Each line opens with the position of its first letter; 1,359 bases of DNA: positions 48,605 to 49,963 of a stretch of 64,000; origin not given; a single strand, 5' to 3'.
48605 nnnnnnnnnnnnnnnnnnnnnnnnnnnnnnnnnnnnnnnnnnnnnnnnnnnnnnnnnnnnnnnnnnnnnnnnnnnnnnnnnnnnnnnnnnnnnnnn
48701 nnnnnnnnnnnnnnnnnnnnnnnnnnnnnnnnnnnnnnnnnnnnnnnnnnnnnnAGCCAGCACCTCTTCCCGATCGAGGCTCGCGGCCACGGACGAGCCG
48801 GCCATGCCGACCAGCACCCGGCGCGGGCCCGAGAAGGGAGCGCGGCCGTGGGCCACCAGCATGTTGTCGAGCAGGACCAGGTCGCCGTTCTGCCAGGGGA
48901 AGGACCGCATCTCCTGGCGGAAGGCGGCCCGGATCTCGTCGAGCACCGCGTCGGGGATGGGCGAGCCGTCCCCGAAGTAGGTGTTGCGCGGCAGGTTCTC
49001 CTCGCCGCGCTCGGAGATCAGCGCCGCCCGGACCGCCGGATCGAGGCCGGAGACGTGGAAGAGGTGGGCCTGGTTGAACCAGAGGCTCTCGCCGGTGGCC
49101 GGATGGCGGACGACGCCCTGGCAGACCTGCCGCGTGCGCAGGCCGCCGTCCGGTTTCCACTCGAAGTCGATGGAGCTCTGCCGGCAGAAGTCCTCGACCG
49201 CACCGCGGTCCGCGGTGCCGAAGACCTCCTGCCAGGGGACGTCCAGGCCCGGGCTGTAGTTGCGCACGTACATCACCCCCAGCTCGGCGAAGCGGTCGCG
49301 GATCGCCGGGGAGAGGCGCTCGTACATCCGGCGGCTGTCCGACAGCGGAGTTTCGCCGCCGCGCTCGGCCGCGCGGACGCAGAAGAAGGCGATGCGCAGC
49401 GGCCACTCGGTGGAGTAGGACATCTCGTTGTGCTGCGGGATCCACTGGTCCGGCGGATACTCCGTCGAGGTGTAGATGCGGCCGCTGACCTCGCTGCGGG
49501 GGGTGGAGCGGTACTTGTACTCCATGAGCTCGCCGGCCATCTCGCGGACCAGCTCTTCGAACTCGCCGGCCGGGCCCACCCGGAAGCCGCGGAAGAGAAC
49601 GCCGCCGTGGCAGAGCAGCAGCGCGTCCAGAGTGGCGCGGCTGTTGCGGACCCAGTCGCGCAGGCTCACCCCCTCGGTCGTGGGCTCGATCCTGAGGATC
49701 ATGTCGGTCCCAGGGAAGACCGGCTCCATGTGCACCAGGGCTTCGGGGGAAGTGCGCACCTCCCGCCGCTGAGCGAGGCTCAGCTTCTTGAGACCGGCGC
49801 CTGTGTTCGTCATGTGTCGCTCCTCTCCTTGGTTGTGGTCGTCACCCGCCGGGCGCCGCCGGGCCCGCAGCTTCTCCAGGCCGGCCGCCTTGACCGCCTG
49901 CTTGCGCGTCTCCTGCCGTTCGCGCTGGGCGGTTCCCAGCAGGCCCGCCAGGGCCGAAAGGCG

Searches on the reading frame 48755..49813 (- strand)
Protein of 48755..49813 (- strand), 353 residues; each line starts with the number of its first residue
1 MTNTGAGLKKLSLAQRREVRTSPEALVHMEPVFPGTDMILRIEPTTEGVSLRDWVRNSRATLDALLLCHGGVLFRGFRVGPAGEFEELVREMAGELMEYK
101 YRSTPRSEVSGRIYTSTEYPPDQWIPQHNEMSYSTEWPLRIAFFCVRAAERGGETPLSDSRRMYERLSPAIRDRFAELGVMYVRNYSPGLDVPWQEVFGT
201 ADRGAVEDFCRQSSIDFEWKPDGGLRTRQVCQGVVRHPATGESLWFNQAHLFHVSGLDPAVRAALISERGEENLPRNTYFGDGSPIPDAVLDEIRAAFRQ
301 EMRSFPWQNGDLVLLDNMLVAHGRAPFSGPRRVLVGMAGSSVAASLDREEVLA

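Call 22: find_homologous_proteins(query=window:48755-49813:-, max_evalue=1e-20)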
Query seq(353 aa) (353 aa): 6859 proteins with E <= 1e-20 among 8000 candidates; the best 120 are listed.
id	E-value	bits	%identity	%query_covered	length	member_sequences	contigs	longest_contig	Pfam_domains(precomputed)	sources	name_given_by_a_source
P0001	4.7e-194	662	82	100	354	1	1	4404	PF02668.23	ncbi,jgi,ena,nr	ncbi:MAG TPA: TauD/TfdA family dioxygenase [Thermoanaerobaculia bacterium]|nr:TauD/TfdA family dioxy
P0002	6.4e-191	652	81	100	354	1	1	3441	PF02668.23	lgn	-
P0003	3.5e-190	650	83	98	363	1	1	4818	PF02668.23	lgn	-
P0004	1.8e-189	647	80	99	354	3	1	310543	PF02668.23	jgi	-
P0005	7.2e-189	645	81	99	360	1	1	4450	PF02668.23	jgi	jgi:alpha-ketoglutarate-dependent taurine dioxygenase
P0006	4.9e-188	643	80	100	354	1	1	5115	PF02668.23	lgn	-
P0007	5.7e-184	629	79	100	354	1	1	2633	PF02668.23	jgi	jgi:alpha-ketoglutarate-dependent taurine dioxygenase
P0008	7.9e-178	609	77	100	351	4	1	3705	PF02668.23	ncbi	-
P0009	3.0e-164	564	83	80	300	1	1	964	PF02668.23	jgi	jgi:alpha-ketoglutarate-dependent taurine dioxygenase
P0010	1.0e-155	536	67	97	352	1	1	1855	PF02668.23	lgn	-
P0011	1.9e-155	535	66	96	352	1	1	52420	PF02668.23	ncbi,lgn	ncbi:MAG TPA: TauD/TfdA family dioxygenase [Thermoanaerobaculia bacterium]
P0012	2.2e-154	532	65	97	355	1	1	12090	PF02668.23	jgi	jgi:alpha-ketoglutarate-dependent taurine dioxygenase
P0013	3.5e-154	531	68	96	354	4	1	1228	PF02668.23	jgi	jgi:alpha-ketoglutarate-dependent taurine dioxygenase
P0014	1.3e-149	516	67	96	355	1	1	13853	PF02668.23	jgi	jgi:alpha-ketoglutarate-dependent taurine dioxygenase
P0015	1.4e-133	463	61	94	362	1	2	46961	PF02668.23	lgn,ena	-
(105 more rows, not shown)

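Call 23: search_solved_structures(query=window:48755-49813:-, max_evalue=0.001)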
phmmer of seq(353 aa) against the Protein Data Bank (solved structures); distinct sequences matched with E-value up to 0.001: 3.
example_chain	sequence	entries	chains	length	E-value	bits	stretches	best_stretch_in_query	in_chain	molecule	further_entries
1y0z_A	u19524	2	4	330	8.1e-44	153.4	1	55-337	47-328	protein product of AT3G21360 | Clavaminate synthase-like protein At3g21360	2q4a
9yut_A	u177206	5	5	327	3.1e-33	118.5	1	53-337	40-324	TauD/TfdA-like domain-containing protein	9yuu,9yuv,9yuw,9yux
7qtd_A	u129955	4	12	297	0.00027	23.4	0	46-192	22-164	PlaO1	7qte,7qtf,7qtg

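Call 24: find_encoding_contigs(protein=P0004, flank=10000, max_places=3)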
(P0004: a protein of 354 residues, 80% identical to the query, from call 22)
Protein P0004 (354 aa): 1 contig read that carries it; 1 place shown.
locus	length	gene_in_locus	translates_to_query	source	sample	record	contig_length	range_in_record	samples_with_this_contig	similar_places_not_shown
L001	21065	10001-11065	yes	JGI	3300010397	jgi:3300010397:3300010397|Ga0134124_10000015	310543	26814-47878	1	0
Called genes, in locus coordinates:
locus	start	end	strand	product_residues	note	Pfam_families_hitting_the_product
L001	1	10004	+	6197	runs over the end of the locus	PF00668:Condensation, PF00109:ketoacyl-synt, PF02801:Ketoacyl-synt_C, PF16197:KAsynt_C_assoc, PF22336:RhiE-like_linker, PF22621:CurL-like_PKS_C, PF00698:Acyl_transf_1, PF00550:PP-binding, +21 more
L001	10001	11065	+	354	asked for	PF02668:TauD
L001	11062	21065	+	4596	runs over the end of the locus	PF00668:Condensation, PF00501:AMP-binding, PF00550:PP-binding, PF13193:AMP-binding_C, PF00668:Condensation, PF00501:AMP-binding, PF13193:AMP-binding_C, PF00550:PP-binding, +9 more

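Call 25: find_encoding_contigs(protein=P0001, flank=5000, max_places=3)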
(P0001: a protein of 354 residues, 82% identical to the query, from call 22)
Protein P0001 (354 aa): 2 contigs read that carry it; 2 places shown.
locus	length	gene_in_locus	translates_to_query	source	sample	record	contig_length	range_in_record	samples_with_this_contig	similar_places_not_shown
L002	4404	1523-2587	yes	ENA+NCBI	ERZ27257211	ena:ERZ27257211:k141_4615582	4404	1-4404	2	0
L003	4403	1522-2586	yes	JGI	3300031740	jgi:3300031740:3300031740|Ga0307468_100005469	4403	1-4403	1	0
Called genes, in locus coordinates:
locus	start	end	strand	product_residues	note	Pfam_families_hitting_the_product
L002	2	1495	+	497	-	PF00668:Condensation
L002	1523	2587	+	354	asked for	PF02668:TauD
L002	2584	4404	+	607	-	PF00668:Condensation, PF00501:AMP-binding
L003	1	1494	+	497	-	?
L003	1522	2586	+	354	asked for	PF02668:TauD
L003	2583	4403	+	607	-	?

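Call 28: find_related_loci(query=window:48755-49813:-, collection=genome_contigs, flank=6000)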
Query window:48755-49813:- (353 aa) in genome_contigs; peptide patterns used: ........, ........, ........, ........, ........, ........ (x = any residue, [..] = any of these).
600 stretches matched a pattern (row limit reached: there are more); 581 encode a relative of the query (tblastn E <= 1e-3); the best 80 are kept; 80 distinct loci.
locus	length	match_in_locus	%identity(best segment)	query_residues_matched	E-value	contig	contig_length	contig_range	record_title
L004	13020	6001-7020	66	1-340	3e-157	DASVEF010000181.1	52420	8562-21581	MAG TPA_asm: Thermoanaerobaculia bacterium isolate SMAG_U2053 k141_1463536, whole genome shotgun sequence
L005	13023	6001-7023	55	1-338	7e-132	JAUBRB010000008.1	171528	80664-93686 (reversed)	Microcoleus sp. POL10_C6 NODE_28_length_171528_cov_45.889665, whole genome shotgun sequence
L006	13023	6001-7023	54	1-338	9e-132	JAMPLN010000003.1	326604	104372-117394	Microcoleus vaginatus FACHB-2002 strain DQ-U3 scaffold_3, whole genome shotgun sequence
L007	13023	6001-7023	54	1-338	1e-131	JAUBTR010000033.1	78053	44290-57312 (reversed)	Microcoleus sp. BR0-C5 NODE_78_length_78053_cov_44.235290, whole genome shotgun sequence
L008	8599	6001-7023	54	1-338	5e-131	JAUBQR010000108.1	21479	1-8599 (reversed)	Microcoleus sp. Pol12B4 NODE_190_length_21479_cov_25.318755, whole genome shotgun sequence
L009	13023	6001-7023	54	1-338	7e-131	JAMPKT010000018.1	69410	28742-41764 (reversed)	Microcoleus vaginatus DQ-U2 scaffold_18, whole genome shotgun sequence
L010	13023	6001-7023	54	1-338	2e-130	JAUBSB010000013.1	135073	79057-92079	Microcoleus sp. LAD1_D3 NODE_40_length_135073_cov_33.866152, whole genome shotgun sequence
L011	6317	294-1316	55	5-345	1e-130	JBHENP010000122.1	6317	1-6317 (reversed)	MAG: Pyrinomonadaceae bacterium isolate S5_bin.19.strict S5_NODE_122, whole genome shotgun sequence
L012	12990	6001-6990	56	9-338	3e-130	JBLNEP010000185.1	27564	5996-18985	MAG: Actinomycetota bacterium isolate MAG69 PRJNA853613_bin2_renamed_184, whole genome shotgun sequence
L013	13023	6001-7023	54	1-338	9e-130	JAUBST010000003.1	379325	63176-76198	Microcoleus sp. F6_B6 NODE_10_length_379325_cov_142.391258, whole genome shotgun sequence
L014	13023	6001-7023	54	1-338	2e-129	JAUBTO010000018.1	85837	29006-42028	Microcoleus sp. C2D2 NODE_38_length_85837_cov_43.855970, whole genome shotgun sequence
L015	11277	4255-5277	54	1-338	4e-129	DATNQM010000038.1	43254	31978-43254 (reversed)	MAG TPA_asm: Halomicronema sp. isolate SMAG_U16507 k141_259221, whole genome shotgun sequence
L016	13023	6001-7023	54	1-338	2e-128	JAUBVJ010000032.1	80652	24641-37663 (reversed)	Microcoleus sp. AR_TQ3_B6 NODE_95_length_80652_cov_19.536134, whole genome shotgun sequence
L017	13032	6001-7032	50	1-344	3e-128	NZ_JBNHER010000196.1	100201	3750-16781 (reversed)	Dapis sp. BLCC M126 strain BLCC-M126 NODE_47_length_100201_cov_26.592655, whole genome shotgun sequence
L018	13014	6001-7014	55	4-340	4e-128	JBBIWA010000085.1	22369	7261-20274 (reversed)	MAG: Acidobacteriota bacterium isolate ETS170220_bin_9 NODE_920_length_22369_cov_4.92402, whole genome shotgun sequence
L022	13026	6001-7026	51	5-346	2e-126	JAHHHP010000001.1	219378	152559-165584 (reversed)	MAG: Myxacorys chilensis ATA2-1-KO14 scaffold_14_c1, whole genome shotgun sequence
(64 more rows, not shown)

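Call 33: search_protein_families(library=ncbifam, proteins=[window:48755-49813:-], max_evalue=0.001)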
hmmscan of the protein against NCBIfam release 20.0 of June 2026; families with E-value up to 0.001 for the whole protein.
window:48755-49813:- (353 aa): 2 families
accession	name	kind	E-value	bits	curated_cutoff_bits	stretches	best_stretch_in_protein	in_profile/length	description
NF041363.1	GntD_guanitoxin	equivalog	4.5e-05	22.8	345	1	289-328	268-307/341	guanitoxin biosynthesis L-enduracididine beta-hydroxylase GntD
TIGR02410.1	carnitine_TMLD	equivalog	0.00038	20.1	268.3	0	305-333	315-343/362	trimethyllysine dioxygenase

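Call 35: search_dna_similar(query=window:48755-49813:-, collection=plasmids, mode=protein, max_evalue=1e-20, max_rows=40)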
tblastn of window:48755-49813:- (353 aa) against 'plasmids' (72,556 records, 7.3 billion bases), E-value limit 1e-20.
Records with a match: 90; places in all: 122; records where one place covers at least 80% of the query: 75.
Best place of each record, by identity: 60-80% 1; <60% 89.
By first word of the organism name: Streptomyces 20; Burkholderia 8; Leptolyngbya 5; Vibrio 4; Pseudonocardia 4; Alteromonas 4; Nostoc 3; Methylosinus 3; Caballeronia 3; Pantoea 3; and 25 more.
By predicted mobility (MOB-suite, as given by PLSDB): non-mobilizable 60; mobilizable 15; conjugative 15.
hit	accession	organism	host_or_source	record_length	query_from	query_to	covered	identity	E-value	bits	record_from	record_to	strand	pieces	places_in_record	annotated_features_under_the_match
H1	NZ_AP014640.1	Leptolyngbya boryana IAM M-101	-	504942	7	350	97%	49.9%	4e-111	362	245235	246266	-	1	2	TauD/TfdA family dioxygenase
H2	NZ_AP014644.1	Leptolyngbya boryana dg5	-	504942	7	350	97%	49.9%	4e-111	362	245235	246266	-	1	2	TauD/TfdA family dioxygenase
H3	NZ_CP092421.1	Leptolyngbya boryana IU 594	-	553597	7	350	97%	49.9%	4e-111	362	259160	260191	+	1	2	TauD/TfdA family dioxygenase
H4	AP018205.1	Leptolyngbya boryana NIES-2135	-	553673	7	350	97%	49.9%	4e-111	362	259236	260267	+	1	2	taurine catabolism dioxygenase TauD/TfdA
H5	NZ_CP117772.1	Nostoc sp. UHCC 0926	whole organism,lichen surface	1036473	9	338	93%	51.2%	1e-111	364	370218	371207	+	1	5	none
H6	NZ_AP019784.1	Methylomagnum ishizawai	-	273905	31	338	87%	53.9%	2e-104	343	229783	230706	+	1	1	TauD/TfdA family dioxygenase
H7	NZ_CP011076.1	Brevibacillus laterosporus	Oryza sativa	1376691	8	347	96%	48.6%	6e-105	345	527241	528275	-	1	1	none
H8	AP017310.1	Leptolyngbya sp. NIES-3755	-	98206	15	352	96%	48.4%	4e-105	345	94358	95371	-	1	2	taurine catabolism dioxygenase TauD/TfdA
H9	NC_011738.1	Gloeothece citriformis PCC 7424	-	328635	10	340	94%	48.6%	2e-115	375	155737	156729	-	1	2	TauD/TfdA family dioxygenase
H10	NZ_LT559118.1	Nonomuraea gerenzanensis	-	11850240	1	338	96%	47.4%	3e-84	285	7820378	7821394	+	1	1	none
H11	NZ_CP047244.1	Trichormus variabilis 0441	cell culture,thermal spring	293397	7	337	94%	48.3%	1e-108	355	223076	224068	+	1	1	condensation domain-containing protein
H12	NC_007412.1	Trichormus variabilis ATCC 29413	-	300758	7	337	94%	48.3%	1e-108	355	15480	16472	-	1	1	condensation domain-containing protein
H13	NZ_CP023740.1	Methylosinus trichosporium OB3b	isolate,soil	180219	34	340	87%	51.8%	4e-98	325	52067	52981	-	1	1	TauD/TfdA family dioxygenase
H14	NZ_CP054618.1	Azospirillum oryzae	cell culture,soil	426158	21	338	90%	50.0%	4e-97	322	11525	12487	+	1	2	TauD/TfdA family dioxygenase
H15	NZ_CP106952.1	Eleftheria terrae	soil sample,soil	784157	35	338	86%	52.0%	1e-95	318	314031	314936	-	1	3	TauD/TfdA family dioxygenase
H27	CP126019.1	Bradyrhizobium japonicum USDA 123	Glycine max,soybean,root nodule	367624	17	339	92%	45.2%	1e-82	280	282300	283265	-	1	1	non-ribosomal peptide synthetase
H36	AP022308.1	Burkholderia sp. SFA1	-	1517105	40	340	85%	46.8%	2e-84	286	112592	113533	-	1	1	syringomycin biosynthesis enzyme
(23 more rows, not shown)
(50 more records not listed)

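Call 36: get_annotated_region(hit=H12, flank=7000)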
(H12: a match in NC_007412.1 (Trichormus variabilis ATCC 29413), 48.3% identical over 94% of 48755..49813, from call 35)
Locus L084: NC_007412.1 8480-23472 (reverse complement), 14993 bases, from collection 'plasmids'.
description: Trichormus variabilis ATCC 29413 plasmid C, complete sequence
organism: Trichormus variabilis ATCC 29413 (NCBI taxid 240292)
taxonomy: Bacteria; Cyanobacteriota; Cyanophyceae; Nostocales; Nostocaceae; Trichormus; Trichormus variabilis; Trichormus variabilis ATCC 29413
host: -; source: -; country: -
typing (MOB-suite, as given by PLSDB): conjugative; replicon rep_cluster_1671; relaxase MOBP; mating-pair formation MPF_T
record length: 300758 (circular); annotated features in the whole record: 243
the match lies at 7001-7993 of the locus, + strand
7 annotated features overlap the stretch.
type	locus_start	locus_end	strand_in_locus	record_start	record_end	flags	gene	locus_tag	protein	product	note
CDS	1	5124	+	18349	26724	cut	-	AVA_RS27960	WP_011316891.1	non-ribosomal peptide synthetase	-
CDS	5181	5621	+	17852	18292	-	-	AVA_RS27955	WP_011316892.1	phosphopantetheine-binding protein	-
CDS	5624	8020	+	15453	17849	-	-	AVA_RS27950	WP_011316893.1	condensation domain-containing protein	-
CDS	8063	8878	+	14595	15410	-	-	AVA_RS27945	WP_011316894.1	class I SAM-dependent methyltransferase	-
CDS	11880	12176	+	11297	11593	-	-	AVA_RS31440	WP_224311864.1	phosphopantetheine-binding protein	-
CDS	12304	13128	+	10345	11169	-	-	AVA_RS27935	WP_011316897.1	phytanoyl-CoA dioxygenase family protein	-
CDS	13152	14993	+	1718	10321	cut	-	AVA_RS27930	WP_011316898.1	non-ribosomal peptide synthetase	-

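Call 37: get_annotated_region(hit=H8, flank=12000)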
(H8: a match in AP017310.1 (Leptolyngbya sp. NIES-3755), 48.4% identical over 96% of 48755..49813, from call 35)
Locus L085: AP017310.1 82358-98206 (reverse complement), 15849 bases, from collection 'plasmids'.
description: Leptolyngbya sp. NIES-3755 plasmid plasmid2 DNA, complete genome
organism: Leptolyngbya sp. NIES-3755 (NCBI taxid 1752064)
taxonomy: Bacteria; Cyanobacteriota; Cyanophyceae; Leptolyngbyales; Leptolyngbyaceae; Leptolyngbya; Leptolyngbya sp. NIES-3755
host: -; source: -; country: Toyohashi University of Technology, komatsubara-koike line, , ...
typing (MOB-suite, as given by PLSDB): mobilizable; relaxase MOBP
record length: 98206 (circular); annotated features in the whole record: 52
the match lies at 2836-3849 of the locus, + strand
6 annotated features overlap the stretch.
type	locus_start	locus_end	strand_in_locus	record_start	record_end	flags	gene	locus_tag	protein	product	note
CDS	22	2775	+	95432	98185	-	-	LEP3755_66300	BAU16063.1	non-ribosomal peptide synthase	-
CDS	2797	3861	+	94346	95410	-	-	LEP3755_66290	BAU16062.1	taurine catabolism dioxygenase TauD/TfdA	-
CDS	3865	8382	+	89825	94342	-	-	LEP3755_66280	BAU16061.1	amino acid adenylation domain protein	-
CDS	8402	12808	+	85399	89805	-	-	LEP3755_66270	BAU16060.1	amino acid adenylation domain protein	-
CDS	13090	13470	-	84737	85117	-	-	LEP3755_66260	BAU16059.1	hypothetical protein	-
CDS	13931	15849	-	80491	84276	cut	-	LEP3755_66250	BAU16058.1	hypothetical protein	-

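Call 53: find_related_loci(query=window:48755-49813:-, collection=metagenome_contigs, flank=3000)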
Query window:48755-49813:- (353 aa) in metagenome_contigs; peptide patterns used: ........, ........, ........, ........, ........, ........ (x = any residue, [..] = any of these).
600 stretches matched a pattern (row limit reached: there are more); 565 encode a relative of the query (tblastn E <= 1e-3); the best 80 are kept; 80 distinct loci.
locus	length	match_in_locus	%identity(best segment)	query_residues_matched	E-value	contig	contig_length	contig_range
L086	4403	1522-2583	82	1-353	0e+0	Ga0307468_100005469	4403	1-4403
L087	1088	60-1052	57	10-340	1e-144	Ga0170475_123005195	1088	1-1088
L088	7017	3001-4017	53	1-338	2e-130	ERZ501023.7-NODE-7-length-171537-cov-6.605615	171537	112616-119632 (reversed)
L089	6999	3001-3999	54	6-338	4e-130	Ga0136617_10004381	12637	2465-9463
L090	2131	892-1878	58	10-338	2e-138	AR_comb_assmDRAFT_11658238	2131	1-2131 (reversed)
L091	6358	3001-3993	55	8-338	3e-128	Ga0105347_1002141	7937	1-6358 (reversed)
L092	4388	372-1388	54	3-340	7e-127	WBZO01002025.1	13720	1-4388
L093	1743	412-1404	57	7-338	8e-136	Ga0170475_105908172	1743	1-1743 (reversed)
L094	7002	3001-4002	51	5-338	3e-125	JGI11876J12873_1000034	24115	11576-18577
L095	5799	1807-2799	52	8-338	4e-125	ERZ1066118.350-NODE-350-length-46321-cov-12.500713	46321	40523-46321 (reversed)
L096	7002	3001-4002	52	7-338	1e-123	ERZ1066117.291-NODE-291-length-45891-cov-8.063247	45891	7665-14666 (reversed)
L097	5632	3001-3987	55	10-338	1e-123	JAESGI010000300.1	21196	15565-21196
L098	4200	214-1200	56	11-338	6e-124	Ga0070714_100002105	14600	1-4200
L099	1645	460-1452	56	9-338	9e-133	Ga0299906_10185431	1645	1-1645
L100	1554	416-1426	54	5-340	2e-133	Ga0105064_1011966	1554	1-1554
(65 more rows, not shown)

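Call 54: find_encoding_contigs(protein=P0003, flank=3000, max_places=2)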
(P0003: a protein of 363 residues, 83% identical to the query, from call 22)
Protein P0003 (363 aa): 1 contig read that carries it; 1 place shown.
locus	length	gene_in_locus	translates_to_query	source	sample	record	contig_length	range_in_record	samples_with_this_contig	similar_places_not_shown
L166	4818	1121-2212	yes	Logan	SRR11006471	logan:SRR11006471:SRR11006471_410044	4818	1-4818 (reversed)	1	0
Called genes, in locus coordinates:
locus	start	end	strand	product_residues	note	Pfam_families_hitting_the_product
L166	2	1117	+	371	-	?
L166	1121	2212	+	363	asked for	PF02668:TauD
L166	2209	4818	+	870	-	?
